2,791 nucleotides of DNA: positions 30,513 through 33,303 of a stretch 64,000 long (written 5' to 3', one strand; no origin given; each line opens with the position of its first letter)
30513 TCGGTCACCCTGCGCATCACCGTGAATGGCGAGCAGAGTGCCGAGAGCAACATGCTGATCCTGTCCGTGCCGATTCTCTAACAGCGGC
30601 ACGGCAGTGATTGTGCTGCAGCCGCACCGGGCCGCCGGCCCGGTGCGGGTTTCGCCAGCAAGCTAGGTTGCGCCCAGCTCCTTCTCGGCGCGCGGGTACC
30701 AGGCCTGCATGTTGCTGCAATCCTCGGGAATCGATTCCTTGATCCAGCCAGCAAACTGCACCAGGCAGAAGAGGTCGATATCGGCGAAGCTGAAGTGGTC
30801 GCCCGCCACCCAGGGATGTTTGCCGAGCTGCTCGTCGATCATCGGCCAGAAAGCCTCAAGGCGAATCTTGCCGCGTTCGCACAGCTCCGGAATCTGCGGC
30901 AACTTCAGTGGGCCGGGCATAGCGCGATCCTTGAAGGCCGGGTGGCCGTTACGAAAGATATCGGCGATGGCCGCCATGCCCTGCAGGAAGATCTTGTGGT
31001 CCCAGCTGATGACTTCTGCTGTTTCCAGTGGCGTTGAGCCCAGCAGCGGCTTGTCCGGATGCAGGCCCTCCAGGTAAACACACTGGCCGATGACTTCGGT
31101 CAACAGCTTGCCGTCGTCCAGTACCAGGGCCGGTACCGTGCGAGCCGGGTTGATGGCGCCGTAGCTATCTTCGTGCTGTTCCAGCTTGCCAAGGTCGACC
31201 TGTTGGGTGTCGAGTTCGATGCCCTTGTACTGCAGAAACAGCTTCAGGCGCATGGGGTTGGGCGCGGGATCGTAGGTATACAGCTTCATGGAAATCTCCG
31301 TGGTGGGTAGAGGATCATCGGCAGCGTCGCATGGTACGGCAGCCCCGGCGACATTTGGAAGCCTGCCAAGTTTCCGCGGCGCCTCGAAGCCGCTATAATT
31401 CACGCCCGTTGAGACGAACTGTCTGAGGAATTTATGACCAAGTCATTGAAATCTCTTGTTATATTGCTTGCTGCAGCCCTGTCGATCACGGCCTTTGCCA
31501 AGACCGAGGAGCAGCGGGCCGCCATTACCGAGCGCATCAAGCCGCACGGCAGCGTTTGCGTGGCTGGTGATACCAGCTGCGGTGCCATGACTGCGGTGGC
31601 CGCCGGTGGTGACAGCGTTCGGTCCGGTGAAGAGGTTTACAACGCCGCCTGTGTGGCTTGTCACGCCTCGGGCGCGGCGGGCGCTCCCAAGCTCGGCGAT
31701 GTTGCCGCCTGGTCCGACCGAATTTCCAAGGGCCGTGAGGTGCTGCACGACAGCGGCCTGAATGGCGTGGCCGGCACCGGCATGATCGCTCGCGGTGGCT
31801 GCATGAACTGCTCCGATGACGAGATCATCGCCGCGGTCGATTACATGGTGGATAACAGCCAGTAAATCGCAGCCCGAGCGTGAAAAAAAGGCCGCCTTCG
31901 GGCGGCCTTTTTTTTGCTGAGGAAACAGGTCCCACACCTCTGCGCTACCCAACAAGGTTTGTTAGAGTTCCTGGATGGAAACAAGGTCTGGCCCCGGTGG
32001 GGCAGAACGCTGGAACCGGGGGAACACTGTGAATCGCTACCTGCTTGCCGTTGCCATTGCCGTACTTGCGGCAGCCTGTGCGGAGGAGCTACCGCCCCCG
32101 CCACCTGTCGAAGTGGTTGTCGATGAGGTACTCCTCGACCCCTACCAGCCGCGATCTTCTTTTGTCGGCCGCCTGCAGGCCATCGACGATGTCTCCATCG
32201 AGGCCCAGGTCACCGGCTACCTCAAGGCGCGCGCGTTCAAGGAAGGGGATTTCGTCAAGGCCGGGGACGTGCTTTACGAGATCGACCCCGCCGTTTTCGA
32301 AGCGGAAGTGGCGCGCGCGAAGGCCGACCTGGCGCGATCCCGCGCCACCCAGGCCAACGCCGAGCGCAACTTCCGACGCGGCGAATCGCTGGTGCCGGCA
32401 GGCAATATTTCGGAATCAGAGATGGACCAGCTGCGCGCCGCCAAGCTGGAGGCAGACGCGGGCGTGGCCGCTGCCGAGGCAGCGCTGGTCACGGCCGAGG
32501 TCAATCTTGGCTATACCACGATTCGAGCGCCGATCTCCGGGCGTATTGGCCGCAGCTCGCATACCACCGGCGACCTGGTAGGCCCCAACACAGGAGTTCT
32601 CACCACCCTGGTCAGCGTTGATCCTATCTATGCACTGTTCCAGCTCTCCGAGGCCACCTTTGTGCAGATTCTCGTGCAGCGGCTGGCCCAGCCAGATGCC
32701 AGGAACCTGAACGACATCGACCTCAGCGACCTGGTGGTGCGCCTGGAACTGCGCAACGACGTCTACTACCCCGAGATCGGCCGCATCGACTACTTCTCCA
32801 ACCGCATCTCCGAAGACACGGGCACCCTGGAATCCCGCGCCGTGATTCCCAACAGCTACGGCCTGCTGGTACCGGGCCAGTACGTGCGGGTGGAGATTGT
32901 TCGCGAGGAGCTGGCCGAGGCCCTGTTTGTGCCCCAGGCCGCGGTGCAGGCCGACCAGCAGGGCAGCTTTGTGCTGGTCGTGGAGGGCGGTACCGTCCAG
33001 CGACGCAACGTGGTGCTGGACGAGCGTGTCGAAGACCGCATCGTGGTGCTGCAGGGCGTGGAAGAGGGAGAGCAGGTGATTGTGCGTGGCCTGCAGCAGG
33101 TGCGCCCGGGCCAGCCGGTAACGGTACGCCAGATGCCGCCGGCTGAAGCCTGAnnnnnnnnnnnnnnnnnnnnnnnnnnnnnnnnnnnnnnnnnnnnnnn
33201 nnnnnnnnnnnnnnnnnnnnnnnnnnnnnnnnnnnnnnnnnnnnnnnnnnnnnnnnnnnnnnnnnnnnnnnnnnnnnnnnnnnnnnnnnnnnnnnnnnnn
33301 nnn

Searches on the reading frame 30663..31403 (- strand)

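Call 32: search_protein_families(library=pfam, proteins=[window:30663-31403:-], max_evalue=0.0001)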
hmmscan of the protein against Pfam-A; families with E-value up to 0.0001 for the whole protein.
window:30663-31403:- (246 aa): 6 families
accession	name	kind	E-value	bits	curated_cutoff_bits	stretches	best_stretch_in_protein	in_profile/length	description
PF13409.12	GST_N_2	-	2.2e-10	41.4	25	1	48-112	3-68/70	Glutathione S-transferase, N-terminal domain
PF13417.12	GST_N_3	-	5.6e-08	33.5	22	1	41-118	1-74/75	Glutathione S-transferase, N-terminal domain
PF02798.26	GST_N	-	7.2e-08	33.1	20.9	1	38-103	2-66/76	Glutathione S-transferase, N-terminal domain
PF13410.11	GST_C_2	-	2.1e-07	31.3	24.9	1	176-236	5-67/69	Glutathione S-transferase, C-terminal domain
PF00043.30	GST_C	-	8.6e-07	29.6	20.7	1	187-238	36-88/93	Glutathione S-transferase, C-terminal domain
PF14497.11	GST_C_3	-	4.9e-05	23.9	21.6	1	181-240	30-92/104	Glutathione S-transferase, C-terminal domain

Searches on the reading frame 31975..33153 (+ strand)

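Call 32: search_protein_families(library=pfam, proteins=[window:31975-33153:+], max_evalue=0.0001)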
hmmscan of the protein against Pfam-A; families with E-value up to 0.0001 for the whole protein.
window:31975-33153:+ (392 aa): 3 families
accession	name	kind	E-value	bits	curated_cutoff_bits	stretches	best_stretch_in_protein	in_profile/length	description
PF16576.10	HlyD_D23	-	3.8e-09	36.6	30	1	73-304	20-214/214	Barrel-sandwich domain of CusB or HlyD membrane-fusion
PF13533.13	Biotin_lipoyl_2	-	8.5e-06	25.9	29.8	0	73-104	1-32/32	Biotin-lipoyl like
PF13437.12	HlyD_3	-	2.6e-05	25.3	22.2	0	75-121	2-49/106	HlyD family secretion protein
